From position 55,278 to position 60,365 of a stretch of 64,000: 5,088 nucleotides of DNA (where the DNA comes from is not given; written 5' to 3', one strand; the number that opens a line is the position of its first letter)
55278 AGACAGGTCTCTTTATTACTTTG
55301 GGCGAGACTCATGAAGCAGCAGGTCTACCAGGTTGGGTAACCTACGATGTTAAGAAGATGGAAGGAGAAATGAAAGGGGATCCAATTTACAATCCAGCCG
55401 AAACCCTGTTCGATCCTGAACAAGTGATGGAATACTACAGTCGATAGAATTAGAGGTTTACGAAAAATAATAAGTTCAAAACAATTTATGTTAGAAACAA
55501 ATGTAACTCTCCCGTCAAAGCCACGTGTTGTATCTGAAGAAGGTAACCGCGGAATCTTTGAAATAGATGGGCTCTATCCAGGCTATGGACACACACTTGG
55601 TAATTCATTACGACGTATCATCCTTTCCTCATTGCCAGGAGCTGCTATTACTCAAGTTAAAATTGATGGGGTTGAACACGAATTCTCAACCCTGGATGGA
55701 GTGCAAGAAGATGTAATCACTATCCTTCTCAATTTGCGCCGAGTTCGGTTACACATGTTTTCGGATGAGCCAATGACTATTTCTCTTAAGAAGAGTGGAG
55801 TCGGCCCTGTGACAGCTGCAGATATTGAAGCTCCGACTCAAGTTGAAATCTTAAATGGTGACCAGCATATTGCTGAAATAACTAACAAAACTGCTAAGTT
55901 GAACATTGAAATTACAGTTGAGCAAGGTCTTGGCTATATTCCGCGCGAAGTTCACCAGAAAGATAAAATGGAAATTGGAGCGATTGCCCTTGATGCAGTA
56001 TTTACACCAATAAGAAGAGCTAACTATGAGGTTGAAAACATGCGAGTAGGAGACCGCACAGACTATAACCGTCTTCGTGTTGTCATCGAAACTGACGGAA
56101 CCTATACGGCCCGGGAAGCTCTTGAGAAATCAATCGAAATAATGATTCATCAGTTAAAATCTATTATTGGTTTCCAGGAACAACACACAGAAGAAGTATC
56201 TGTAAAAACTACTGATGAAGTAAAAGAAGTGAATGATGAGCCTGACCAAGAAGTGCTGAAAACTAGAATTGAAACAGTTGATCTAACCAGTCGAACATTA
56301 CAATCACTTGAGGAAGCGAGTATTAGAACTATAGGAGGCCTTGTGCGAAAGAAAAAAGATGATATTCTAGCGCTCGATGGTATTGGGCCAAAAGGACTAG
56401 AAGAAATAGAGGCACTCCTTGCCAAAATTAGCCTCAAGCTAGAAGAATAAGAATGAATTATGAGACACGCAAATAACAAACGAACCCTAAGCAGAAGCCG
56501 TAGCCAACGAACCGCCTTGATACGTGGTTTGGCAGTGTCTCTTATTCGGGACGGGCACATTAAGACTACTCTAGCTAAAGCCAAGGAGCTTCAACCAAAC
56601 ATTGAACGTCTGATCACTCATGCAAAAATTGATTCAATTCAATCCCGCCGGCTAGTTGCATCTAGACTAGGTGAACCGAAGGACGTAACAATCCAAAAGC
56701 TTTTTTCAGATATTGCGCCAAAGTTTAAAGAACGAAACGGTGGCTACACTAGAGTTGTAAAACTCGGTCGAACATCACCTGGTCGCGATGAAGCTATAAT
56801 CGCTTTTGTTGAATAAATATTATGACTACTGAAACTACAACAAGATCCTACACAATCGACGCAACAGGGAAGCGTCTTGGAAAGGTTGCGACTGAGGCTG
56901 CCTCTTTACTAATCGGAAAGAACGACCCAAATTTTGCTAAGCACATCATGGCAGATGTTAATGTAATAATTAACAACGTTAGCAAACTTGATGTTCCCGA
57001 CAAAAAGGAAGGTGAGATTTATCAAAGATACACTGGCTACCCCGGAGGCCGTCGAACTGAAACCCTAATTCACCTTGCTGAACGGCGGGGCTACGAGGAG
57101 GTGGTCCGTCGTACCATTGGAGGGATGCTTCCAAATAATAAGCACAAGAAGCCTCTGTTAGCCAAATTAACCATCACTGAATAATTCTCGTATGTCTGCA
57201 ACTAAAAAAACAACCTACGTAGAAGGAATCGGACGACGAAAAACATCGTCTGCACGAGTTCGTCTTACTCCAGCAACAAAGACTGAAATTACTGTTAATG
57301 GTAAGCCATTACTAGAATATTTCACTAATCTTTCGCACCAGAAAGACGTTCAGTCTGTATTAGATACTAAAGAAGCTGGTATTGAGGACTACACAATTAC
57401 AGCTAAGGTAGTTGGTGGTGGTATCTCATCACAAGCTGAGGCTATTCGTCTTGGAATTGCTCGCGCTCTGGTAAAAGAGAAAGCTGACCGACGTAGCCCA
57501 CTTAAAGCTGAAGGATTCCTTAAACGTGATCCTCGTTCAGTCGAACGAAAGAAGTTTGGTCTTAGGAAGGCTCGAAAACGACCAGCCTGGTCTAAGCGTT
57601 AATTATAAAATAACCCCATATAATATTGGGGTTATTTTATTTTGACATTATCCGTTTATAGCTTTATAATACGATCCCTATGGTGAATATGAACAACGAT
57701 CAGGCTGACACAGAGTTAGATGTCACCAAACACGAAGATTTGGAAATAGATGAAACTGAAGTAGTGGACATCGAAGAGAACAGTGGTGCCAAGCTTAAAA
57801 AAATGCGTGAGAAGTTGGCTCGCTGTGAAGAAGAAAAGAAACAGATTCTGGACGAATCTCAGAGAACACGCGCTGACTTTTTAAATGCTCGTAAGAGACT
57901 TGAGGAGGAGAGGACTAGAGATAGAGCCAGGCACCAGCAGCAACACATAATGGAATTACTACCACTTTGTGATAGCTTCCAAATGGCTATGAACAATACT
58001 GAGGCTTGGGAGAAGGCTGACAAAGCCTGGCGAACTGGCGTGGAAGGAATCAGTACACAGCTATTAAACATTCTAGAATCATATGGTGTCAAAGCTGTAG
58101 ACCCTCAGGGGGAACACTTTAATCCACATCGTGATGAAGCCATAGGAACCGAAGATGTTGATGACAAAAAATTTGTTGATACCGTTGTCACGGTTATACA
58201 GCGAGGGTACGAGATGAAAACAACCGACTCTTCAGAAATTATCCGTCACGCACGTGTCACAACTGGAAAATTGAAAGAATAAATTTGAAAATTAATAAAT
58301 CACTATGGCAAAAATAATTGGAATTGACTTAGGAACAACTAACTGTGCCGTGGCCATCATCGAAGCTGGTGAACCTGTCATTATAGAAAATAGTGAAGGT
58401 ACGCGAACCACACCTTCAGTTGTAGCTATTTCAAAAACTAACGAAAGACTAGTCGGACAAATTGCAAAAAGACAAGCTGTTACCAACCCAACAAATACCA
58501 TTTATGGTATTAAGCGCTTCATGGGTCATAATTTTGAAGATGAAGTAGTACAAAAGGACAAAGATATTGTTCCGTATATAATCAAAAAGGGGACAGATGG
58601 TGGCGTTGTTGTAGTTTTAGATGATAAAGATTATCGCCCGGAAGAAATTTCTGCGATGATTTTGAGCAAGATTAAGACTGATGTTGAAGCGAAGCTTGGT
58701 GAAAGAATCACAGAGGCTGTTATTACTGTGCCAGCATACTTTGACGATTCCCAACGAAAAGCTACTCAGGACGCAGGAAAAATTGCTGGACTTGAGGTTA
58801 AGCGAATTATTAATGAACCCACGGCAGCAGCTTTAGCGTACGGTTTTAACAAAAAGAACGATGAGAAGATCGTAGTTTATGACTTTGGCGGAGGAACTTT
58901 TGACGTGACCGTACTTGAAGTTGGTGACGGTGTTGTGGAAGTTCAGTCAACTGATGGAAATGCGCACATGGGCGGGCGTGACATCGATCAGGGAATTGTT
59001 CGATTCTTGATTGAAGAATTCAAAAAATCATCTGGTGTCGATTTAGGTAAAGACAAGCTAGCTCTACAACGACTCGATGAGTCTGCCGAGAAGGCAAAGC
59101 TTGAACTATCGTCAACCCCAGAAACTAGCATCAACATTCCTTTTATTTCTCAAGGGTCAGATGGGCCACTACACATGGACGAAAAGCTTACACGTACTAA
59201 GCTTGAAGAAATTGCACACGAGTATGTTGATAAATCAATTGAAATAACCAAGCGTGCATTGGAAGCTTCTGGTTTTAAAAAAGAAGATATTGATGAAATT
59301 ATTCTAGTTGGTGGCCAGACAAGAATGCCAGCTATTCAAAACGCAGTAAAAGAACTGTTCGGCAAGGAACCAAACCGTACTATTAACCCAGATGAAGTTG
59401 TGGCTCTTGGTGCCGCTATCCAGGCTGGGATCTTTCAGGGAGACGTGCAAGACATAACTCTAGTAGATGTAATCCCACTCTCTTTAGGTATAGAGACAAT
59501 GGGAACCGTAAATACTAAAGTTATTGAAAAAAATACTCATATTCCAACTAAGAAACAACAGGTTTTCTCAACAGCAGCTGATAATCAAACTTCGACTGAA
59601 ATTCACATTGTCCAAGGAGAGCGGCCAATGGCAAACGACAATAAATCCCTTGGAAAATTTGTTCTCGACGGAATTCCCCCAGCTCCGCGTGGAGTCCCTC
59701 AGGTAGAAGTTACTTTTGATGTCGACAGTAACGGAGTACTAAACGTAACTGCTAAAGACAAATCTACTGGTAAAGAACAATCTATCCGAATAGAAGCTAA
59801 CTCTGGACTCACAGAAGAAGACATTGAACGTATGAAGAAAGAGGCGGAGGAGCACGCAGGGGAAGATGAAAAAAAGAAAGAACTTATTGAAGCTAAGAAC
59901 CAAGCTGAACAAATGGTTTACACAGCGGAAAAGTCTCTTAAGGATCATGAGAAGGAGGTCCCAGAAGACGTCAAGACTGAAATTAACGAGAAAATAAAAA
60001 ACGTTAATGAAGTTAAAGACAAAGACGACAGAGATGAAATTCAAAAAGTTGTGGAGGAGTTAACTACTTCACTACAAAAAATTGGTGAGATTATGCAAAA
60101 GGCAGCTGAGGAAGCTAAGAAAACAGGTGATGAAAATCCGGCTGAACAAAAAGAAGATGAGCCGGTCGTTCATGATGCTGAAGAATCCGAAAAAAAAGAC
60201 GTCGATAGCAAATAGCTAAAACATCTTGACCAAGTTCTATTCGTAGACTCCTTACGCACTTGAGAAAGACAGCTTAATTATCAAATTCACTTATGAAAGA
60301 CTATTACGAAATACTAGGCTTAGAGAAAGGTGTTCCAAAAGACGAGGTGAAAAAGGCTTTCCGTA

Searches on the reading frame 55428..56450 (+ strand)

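Call 88: search_protein_families(library=pfam, proteins=[window:55428-56450:+], max_evalue=0.00001)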
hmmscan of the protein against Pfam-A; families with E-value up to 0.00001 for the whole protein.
window:55428-56450:+ (340 aa): 3 families
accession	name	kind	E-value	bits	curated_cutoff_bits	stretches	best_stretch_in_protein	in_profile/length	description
PF01000.31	RNA_pol_A_bac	-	1.6e-29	102.9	33.9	1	77-193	1-119/119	RNA polymerase Rpb3/RpoA insert domain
PF01193.29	RNA_pol_L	-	4.6e-21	74.8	24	1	51-243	5-74/74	RNA polymerase Rpb3/Rpb11 dimerisation domain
PF03118.21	RNA_pol_A_CTD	-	4.5e-12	46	23.8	1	271-332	5-66/67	Bacterial RNA polymerase, alpha chain C terminal domain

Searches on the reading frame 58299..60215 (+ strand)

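Call 64: search_protein_families(library=pfam, proteins=[window:58299-60215:+], max_evalue=0.00001)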
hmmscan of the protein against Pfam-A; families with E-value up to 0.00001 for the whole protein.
window:58299-60215:+ (638 aa): 2 families
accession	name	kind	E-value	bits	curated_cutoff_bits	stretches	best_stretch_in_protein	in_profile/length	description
PF00012.26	HSP70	-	2.4e-243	809.2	20.6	1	6-600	1-598/599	Hsp70 protein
PF06723.19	MreB_Mbl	-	3.9e-15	56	27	1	120-374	76-317/327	MreB/Mbl protein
